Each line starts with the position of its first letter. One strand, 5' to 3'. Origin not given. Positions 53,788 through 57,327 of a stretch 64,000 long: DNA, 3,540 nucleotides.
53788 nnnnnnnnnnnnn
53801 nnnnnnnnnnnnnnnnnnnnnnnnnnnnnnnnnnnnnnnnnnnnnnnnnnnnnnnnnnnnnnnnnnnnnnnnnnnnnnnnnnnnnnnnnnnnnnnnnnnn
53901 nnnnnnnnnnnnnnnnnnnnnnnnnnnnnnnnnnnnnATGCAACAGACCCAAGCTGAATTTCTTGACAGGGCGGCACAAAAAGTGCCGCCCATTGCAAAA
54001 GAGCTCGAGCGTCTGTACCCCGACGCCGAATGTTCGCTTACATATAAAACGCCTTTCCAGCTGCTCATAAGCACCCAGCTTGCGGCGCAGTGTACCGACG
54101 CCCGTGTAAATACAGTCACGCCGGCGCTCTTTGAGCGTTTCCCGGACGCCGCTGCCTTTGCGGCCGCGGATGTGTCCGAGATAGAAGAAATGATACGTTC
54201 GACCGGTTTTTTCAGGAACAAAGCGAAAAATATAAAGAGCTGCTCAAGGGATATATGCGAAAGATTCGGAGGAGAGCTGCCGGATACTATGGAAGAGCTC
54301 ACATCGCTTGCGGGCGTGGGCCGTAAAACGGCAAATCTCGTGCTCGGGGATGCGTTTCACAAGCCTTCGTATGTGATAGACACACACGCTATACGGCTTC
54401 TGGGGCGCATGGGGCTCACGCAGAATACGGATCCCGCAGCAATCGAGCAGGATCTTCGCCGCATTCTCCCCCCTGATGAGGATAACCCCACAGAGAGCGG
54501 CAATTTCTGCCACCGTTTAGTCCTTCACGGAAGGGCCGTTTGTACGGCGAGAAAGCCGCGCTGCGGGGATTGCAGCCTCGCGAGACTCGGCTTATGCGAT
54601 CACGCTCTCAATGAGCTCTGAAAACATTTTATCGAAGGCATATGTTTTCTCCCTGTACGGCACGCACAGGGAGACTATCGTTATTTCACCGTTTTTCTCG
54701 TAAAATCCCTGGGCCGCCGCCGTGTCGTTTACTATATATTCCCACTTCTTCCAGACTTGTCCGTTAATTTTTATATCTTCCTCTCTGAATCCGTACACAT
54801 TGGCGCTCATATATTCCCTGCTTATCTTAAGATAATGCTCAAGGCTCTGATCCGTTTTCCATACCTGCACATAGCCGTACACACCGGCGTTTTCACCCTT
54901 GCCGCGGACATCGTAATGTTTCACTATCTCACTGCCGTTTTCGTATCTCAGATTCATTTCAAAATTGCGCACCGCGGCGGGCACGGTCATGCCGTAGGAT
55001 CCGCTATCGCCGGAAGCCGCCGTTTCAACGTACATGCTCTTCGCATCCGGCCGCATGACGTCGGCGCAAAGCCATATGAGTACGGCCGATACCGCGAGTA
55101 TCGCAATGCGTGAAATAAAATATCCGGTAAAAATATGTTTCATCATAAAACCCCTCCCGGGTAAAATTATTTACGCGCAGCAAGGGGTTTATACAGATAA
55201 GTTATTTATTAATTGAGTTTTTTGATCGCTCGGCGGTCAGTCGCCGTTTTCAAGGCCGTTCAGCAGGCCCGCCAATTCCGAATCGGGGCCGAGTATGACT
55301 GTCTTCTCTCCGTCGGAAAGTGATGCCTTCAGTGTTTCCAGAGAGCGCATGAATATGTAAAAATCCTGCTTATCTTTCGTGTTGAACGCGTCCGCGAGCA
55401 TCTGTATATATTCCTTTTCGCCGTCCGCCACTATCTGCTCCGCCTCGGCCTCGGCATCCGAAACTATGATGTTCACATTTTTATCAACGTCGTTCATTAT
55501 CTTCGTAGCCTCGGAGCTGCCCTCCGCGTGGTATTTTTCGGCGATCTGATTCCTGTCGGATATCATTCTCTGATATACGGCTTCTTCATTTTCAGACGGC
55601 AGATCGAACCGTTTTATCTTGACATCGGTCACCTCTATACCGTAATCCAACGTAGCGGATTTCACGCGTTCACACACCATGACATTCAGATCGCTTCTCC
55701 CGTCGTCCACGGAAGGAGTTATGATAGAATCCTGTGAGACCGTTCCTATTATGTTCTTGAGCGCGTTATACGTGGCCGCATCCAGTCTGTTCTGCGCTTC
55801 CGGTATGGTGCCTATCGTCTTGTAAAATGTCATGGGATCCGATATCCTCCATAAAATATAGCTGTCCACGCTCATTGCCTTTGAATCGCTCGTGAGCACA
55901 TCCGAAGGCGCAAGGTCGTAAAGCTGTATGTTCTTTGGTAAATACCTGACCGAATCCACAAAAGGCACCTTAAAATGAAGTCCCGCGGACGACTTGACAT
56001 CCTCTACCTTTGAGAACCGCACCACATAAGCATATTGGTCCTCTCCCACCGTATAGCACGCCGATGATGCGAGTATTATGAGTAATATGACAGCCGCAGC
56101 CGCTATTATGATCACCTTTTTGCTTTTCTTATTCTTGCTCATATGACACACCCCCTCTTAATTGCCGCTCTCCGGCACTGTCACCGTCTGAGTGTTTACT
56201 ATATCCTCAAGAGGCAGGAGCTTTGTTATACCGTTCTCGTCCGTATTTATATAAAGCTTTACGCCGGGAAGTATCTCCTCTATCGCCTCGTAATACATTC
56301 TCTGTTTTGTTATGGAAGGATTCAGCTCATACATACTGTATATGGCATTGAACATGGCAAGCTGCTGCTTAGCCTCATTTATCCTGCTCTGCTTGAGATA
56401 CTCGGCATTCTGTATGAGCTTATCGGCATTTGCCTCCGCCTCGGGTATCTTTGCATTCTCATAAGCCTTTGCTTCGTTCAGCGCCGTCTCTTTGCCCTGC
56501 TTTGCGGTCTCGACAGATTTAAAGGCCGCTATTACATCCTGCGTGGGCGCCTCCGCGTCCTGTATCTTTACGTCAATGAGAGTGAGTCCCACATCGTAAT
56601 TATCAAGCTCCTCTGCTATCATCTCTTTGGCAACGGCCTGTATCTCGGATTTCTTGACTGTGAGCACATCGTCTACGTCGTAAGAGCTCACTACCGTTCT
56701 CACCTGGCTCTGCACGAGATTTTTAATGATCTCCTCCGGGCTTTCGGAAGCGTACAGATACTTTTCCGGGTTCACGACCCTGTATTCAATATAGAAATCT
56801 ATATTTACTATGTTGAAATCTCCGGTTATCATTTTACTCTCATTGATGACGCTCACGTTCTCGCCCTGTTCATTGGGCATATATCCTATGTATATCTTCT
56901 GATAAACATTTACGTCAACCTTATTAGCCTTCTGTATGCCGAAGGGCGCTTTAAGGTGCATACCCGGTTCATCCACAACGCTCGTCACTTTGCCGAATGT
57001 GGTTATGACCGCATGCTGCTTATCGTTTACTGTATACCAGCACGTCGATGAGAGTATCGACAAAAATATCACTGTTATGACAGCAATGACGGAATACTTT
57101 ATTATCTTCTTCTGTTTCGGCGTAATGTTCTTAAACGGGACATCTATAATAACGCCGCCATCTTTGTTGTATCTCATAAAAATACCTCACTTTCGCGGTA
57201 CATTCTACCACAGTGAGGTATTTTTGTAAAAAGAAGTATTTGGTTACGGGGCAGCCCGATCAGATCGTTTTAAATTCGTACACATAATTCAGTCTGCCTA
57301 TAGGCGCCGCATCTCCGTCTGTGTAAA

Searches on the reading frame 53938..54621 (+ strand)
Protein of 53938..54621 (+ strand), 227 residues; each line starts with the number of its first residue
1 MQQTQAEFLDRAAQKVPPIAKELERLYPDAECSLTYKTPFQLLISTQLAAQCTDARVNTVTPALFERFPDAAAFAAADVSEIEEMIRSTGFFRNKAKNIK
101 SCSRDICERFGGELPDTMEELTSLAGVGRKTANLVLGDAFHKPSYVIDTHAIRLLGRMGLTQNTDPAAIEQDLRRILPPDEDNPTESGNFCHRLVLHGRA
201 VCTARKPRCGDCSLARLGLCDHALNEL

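Call 87: search_protein_families(library=pfam, proteins=[window:53938-54621:+], max_evalue=0.0001)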
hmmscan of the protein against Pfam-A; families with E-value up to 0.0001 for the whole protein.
window:53938-54621:+ (227 aa): 3 families
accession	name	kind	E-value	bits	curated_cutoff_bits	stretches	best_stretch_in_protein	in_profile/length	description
PF00730.31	HhH-GPD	-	7.6e-22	78.1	26.2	1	45-179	2-108/108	HhH-GPD superfamily base excision DNA repair protein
PF00633.29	HHH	-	1.2e-08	34.8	24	1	109-136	1-28/30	Helix-hairpin-helix motif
PF10576.14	EndIII_4Fe-2S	-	3.2e-05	24.5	20.5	1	202-215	1-14/17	Iron-sulfur binding domain of endonuclease III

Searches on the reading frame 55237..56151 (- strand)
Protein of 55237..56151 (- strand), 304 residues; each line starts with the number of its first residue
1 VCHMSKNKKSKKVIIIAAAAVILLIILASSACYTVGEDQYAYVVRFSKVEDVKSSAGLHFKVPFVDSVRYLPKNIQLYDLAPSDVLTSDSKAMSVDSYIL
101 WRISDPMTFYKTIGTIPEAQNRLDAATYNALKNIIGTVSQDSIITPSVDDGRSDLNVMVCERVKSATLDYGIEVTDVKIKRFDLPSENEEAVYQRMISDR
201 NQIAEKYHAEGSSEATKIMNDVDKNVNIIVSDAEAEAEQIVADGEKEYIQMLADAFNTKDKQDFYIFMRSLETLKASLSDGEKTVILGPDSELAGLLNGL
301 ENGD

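Call 87: search_protein_families(library=pfam, proteins=[window:55237-56151:-], max_evalue=0.0001)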
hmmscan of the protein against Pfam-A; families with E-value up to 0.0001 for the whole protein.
window:55237-56151:- (304 aa): 1 family
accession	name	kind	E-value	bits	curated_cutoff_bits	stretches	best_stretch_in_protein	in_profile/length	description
PF01145.31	Band_7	-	2.2e-30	106.4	23.6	1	34-211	2-174/176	SPFH domain / Band 7 family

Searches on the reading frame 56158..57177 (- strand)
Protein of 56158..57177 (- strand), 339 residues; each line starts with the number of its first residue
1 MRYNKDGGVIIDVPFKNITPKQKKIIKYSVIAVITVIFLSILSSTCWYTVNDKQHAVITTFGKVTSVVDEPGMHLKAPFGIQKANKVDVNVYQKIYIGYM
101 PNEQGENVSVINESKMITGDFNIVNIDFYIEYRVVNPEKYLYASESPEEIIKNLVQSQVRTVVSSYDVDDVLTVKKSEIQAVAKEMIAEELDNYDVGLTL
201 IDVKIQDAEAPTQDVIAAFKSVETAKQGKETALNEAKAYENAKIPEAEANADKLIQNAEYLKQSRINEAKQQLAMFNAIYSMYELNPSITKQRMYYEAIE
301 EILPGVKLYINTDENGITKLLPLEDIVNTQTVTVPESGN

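Call 87: search_protein_families(library=pfam, proteins=[window:56158-57177:-], max_evalue=0.0001)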
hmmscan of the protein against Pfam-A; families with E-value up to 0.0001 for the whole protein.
window:56158-57177:- (339 aa): 1 family
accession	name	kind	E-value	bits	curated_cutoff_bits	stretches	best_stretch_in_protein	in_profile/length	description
PF01145.31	Band_7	-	1.5e-25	90.7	23.6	1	49-238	2-174/176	SPFH domain / Band 7 family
